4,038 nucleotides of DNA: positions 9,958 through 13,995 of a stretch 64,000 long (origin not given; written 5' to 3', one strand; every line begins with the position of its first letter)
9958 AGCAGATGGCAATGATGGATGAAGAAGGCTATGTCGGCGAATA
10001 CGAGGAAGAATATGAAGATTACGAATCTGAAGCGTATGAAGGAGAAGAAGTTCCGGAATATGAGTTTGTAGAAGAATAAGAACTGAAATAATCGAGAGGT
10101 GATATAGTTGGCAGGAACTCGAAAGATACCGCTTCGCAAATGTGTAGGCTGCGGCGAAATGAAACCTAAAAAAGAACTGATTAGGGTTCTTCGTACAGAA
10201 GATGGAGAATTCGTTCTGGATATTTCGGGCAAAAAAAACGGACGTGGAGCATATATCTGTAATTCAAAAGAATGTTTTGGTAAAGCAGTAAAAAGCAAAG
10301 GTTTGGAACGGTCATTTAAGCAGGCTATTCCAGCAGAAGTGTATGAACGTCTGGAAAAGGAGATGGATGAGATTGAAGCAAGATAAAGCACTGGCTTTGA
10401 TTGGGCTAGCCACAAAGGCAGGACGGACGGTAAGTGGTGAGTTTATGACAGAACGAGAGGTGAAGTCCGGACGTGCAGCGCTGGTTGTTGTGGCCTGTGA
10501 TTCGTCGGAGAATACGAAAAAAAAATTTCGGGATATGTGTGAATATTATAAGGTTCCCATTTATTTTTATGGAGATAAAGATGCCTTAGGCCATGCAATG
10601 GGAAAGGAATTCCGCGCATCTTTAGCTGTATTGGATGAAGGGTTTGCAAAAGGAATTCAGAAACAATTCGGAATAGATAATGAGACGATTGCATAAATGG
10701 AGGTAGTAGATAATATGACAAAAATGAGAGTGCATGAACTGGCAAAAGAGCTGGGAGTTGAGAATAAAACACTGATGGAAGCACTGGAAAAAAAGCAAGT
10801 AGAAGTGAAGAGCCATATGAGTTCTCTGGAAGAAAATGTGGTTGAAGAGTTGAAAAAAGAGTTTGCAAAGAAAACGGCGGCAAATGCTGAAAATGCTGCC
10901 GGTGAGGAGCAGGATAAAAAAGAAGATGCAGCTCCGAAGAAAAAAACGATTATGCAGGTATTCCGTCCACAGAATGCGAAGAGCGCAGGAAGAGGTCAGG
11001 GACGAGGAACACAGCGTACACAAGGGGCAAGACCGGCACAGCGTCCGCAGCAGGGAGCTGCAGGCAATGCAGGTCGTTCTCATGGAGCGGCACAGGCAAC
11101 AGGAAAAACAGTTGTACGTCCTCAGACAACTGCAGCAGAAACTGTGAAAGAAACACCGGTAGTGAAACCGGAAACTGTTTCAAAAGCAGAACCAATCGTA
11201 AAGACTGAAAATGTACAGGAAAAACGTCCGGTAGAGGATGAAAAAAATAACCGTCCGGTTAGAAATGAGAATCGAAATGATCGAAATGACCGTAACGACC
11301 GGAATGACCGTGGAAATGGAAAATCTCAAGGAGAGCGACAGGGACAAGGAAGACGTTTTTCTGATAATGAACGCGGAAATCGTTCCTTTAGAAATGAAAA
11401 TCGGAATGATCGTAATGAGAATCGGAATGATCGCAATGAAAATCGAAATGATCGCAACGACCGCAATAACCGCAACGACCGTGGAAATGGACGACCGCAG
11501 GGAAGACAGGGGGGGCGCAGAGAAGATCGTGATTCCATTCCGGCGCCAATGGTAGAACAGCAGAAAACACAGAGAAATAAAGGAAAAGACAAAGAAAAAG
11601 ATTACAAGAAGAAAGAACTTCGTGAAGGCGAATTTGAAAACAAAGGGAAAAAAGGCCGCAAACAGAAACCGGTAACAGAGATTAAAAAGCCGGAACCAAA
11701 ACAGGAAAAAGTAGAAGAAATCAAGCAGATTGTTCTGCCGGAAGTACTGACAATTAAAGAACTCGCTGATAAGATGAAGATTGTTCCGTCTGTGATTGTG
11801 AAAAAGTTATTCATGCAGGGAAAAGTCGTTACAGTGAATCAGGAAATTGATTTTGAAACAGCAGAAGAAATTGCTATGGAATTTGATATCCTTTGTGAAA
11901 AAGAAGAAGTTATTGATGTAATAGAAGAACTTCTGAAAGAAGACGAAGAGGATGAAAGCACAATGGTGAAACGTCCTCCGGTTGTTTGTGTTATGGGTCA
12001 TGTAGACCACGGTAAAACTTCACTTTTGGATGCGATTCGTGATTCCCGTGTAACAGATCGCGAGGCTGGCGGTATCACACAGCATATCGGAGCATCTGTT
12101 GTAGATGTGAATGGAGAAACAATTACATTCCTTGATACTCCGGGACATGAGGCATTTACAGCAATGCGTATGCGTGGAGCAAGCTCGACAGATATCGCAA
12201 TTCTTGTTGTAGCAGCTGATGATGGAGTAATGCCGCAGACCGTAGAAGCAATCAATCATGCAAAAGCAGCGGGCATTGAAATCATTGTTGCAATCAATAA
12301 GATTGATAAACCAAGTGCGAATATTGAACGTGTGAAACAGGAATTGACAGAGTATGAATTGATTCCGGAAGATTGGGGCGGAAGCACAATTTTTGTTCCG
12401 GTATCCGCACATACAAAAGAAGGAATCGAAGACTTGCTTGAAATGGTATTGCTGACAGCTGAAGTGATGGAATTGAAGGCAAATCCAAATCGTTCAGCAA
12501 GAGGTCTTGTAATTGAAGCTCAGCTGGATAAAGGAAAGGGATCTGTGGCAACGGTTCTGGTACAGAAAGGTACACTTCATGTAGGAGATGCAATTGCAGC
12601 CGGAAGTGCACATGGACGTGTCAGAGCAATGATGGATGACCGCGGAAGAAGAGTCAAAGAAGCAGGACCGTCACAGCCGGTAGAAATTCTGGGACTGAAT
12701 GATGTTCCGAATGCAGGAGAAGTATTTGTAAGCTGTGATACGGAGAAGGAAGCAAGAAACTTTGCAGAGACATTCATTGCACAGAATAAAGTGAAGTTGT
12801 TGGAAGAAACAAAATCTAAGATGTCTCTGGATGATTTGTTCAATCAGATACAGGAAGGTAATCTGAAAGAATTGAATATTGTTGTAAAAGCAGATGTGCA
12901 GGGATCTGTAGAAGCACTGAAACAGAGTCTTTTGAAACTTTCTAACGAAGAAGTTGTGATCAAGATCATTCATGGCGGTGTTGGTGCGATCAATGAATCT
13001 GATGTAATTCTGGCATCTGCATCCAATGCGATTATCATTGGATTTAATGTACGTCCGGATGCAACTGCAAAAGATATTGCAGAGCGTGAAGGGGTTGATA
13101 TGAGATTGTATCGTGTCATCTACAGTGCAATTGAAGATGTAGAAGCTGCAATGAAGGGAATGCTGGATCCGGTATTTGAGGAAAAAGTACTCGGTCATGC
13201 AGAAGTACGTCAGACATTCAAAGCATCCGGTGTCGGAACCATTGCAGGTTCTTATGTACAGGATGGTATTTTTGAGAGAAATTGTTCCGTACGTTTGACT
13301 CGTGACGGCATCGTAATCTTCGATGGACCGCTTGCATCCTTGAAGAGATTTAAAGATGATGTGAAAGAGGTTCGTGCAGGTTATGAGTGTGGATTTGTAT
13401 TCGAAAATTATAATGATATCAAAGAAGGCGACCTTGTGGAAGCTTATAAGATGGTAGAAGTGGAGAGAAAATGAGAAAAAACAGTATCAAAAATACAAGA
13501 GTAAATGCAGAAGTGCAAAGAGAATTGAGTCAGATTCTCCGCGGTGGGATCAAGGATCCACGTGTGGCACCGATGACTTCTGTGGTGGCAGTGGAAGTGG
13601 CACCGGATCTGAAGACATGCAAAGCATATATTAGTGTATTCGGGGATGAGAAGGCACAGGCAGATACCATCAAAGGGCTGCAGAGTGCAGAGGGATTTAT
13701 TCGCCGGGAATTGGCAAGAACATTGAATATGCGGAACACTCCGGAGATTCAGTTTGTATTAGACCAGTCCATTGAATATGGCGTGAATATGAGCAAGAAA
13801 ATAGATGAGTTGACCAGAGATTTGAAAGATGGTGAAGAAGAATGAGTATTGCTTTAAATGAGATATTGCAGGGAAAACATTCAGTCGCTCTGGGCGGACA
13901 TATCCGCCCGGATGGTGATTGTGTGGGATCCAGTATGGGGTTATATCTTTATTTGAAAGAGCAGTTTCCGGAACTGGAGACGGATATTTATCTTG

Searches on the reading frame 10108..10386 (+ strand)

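Call 55: search_protein_families(library=pfam, proteins=[window:10108-10386:+], max_evalue=0.001)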
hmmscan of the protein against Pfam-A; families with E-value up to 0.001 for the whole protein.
window:10108-10386:+ (92 aa): 1 family
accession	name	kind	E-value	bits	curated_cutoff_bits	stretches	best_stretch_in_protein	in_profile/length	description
PF04296.18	YlxR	-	1.5e-33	115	26.9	1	10-84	1-75/75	Protein of unknown function (DUF448)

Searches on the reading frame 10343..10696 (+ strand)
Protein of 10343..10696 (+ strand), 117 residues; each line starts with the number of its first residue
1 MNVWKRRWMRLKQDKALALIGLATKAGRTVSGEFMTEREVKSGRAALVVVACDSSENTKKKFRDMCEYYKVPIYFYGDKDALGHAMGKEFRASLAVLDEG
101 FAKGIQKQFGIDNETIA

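Call 55: search_protein_families(library=pfam, proteins=[window:10343-10696:+], max_evalue=0.001)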
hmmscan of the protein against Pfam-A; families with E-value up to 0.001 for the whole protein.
window:10343-10696:+ (117 aa): 1 family
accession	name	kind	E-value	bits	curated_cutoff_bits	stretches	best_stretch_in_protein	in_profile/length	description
PF01248.31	Ribosomal_L7Ae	-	5.7e-13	48.8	22.1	1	17-102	4-91/95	Ribosomal protein L7Ae/L30e/S12e/Gadd45 family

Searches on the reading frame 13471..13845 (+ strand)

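Call 55: search_protein_families(library=pfam, proteins=[window:13471-13845:+], max_evalue=0.001)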
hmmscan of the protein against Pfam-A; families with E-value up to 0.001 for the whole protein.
window:13471-13845:+ (124 aa): 1 family
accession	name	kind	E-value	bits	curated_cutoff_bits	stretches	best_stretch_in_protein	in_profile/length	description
PF02033.23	RBFA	-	4.9e-36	123.7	34.7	1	8-110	2-104/105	Ribosome-binding factor A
